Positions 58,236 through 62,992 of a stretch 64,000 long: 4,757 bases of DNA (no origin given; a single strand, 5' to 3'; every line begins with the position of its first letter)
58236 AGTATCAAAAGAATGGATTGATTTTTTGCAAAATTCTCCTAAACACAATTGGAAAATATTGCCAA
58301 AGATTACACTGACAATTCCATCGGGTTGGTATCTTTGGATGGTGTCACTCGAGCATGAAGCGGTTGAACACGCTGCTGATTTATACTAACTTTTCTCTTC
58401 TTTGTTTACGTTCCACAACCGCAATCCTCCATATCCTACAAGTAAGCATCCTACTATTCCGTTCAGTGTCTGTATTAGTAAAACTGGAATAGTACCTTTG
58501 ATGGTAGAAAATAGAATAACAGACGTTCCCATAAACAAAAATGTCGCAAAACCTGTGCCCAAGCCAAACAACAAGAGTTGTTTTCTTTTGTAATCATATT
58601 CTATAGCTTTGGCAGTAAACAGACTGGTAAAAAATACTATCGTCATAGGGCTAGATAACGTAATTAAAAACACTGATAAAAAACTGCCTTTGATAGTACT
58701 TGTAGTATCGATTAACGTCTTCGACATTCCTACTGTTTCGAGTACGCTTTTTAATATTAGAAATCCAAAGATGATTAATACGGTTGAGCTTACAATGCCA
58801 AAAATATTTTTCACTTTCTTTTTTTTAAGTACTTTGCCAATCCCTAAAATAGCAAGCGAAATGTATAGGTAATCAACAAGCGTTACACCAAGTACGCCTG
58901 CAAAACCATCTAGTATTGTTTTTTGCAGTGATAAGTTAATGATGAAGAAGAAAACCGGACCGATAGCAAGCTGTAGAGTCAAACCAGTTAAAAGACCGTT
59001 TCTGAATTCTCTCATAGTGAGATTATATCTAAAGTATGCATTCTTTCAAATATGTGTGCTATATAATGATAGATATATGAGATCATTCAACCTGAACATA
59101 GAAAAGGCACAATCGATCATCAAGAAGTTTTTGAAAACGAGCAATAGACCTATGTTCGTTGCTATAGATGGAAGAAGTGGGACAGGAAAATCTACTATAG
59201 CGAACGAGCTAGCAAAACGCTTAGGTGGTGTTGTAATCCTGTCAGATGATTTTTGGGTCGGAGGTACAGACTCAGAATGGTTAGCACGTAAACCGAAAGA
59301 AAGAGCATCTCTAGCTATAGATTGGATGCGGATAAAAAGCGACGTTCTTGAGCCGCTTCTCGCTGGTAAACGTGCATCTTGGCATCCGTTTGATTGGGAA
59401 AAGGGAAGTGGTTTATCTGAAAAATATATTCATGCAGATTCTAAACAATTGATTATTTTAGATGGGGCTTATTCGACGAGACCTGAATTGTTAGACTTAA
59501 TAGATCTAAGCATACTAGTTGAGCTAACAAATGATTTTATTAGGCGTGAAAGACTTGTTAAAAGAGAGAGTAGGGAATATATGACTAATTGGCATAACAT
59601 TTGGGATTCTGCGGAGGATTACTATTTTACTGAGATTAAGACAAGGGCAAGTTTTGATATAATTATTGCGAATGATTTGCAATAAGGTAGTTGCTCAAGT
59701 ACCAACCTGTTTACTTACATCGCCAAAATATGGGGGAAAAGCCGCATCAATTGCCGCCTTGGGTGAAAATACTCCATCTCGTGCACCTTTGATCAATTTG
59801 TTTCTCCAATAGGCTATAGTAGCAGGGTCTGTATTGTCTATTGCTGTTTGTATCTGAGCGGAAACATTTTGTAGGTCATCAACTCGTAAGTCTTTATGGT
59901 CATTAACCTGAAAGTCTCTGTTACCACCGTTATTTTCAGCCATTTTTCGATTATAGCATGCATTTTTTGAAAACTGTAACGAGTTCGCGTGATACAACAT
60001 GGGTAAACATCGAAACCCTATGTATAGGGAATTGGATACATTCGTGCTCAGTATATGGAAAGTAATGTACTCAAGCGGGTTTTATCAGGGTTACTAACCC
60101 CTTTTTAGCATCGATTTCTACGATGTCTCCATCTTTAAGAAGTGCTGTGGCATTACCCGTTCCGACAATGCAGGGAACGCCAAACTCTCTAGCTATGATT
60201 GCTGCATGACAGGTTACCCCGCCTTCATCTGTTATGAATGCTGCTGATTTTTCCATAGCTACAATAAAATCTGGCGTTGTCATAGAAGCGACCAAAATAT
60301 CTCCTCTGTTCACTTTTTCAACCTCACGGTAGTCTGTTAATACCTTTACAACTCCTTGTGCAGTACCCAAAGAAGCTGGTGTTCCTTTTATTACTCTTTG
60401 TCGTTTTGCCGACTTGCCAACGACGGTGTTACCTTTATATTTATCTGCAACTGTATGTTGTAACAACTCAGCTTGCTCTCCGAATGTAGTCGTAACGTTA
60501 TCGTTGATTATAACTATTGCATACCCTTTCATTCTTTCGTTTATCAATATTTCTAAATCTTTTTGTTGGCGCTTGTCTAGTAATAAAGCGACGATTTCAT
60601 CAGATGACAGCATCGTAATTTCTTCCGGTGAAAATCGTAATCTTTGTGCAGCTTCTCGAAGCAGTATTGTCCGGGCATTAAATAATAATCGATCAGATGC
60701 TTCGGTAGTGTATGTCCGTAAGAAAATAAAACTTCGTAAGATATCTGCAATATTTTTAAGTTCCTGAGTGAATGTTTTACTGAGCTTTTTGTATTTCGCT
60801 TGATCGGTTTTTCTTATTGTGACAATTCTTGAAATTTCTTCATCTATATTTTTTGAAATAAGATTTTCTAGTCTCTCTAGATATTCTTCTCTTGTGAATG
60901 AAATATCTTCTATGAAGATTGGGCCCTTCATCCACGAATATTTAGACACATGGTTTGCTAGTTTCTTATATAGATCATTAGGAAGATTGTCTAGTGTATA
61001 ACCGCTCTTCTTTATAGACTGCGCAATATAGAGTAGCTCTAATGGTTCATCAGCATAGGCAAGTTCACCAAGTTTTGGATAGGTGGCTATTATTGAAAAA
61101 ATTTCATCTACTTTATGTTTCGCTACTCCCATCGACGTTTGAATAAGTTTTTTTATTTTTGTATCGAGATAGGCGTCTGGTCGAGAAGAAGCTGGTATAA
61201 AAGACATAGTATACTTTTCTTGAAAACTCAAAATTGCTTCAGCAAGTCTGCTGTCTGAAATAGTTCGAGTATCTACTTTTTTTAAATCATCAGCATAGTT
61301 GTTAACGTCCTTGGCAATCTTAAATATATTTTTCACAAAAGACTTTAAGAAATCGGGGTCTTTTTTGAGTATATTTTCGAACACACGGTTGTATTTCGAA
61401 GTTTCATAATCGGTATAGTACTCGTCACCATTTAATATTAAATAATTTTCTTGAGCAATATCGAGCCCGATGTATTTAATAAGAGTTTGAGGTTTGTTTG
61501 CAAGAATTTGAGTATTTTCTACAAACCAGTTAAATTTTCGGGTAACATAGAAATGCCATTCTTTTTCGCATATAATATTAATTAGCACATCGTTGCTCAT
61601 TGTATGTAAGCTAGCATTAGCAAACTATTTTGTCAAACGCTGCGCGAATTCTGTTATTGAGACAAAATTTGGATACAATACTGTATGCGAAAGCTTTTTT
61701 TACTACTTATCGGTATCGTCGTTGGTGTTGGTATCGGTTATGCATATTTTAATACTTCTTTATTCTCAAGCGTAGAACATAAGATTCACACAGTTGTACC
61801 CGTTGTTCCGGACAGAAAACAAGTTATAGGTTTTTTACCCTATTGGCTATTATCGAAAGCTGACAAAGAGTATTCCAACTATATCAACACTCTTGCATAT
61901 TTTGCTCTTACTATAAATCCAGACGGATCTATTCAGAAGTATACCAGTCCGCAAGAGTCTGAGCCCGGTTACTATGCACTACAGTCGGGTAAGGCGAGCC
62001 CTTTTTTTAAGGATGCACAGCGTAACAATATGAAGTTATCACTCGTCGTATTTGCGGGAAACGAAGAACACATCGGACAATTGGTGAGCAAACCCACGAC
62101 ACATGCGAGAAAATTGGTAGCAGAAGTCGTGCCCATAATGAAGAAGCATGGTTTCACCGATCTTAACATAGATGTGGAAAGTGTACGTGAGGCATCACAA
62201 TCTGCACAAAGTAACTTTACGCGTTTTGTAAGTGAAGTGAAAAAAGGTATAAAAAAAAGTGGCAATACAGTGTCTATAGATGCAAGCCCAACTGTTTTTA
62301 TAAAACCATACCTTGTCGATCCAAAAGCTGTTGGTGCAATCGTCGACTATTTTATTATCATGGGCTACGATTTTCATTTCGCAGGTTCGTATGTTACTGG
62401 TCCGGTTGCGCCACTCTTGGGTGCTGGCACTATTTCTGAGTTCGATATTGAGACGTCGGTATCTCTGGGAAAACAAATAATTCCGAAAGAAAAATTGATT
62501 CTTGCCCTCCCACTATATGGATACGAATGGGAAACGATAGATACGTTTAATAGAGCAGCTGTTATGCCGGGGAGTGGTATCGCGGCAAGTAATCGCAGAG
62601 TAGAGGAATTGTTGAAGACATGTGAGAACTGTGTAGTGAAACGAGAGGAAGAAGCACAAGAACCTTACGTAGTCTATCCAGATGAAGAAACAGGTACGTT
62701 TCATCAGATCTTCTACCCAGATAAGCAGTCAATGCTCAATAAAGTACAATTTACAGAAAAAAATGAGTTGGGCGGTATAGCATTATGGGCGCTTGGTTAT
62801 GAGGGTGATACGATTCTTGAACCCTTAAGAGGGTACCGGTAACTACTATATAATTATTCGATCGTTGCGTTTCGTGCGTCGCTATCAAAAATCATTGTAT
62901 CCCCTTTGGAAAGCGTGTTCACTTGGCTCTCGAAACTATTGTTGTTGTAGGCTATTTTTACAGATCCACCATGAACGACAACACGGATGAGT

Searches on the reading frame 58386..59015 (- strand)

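Call 16: search_protein_families(library=pfam, proteins=[window:58386-59015:-], max_evalue=0.001)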
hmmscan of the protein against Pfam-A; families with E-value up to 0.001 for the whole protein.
window:58386-59015:- (209 aa): 1 family
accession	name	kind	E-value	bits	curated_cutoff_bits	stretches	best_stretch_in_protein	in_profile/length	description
PF01810.24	LysE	-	7.6e-21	74.9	25.6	1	13-196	2-186/193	LysE type translocator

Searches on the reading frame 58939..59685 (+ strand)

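Call 16: search_protein_families(library=pfam, proteins=[window:58939-59685:+], max_evalue=0.001)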
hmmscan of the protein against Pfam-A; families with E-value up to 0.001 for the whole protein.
window:58939-59685:+ (248 aa): 4 families
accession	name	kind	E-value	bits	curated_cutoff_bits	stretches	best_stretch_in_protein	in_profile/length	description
PF13238.12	AAA_18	-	2.4e-07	31.7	29.4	1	74-214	1-116/128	AAA domain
PF00910.28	RNA_helicase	-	0.0001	23.2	21.5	1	75-135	2-64/105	RNA helicase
PF02224.24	Cytidylate_kin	-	0.00022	21.4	26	1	74-97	1-24/211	Cytidylate kinase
PF13671.12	AAA_33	-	0.0003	21.6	27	0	78-106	6-33/143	AAA domain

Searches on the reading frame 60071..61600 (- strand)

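Call 16: search_protein_families(library=pfam, proteins=[window:60071-61600:-], max_evalue=0.001)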
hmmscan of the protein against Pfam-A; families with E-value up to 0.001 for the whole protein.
window:60071-61600:- (509 aa): 1 family
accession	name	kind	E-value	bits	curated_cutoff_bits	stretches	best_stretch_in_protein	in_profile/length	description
PF00391.29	PEP-utilizers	-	1.9e-27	95.1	23.1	1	431-501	2-72/72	PEP-utilising enzyme, mobile domain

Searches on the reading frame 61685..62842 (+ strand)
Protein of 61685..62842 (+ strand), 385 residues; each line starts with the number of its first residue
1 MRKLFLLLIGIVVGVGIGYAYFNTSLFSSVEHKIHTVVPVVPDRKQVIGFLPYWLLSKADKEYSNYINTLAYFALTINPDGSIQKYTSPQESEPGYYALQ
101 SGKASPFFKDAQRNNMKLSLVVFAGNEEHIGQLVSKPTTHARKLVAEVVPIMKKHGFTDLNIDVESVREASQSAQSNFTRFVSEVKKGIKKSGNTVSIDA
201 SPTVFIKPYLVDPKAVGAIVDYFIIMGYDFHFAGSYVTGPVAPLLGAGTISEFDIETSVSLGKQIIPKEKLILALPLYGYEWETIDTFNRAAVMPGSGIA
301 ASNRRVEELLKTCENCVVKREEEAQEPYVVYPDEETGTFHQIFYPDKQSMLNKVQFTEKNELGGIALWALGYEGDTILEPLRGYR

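Call 16: search_protein_families(library=pfam, proteins=[window:61685-62842:+], max_evalue=0.001)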
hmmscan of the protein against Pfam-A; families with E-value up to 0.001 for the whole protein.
window:61685-62842:+ (385 aa): 1 family
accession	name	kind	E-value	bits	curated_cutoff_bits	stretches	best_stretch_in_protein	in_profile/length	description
PF00704.34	Glyco_hydro_18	-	1.5e-28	100.8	29.6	1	69-372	25-316/317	Glycosyl hydrolases family 18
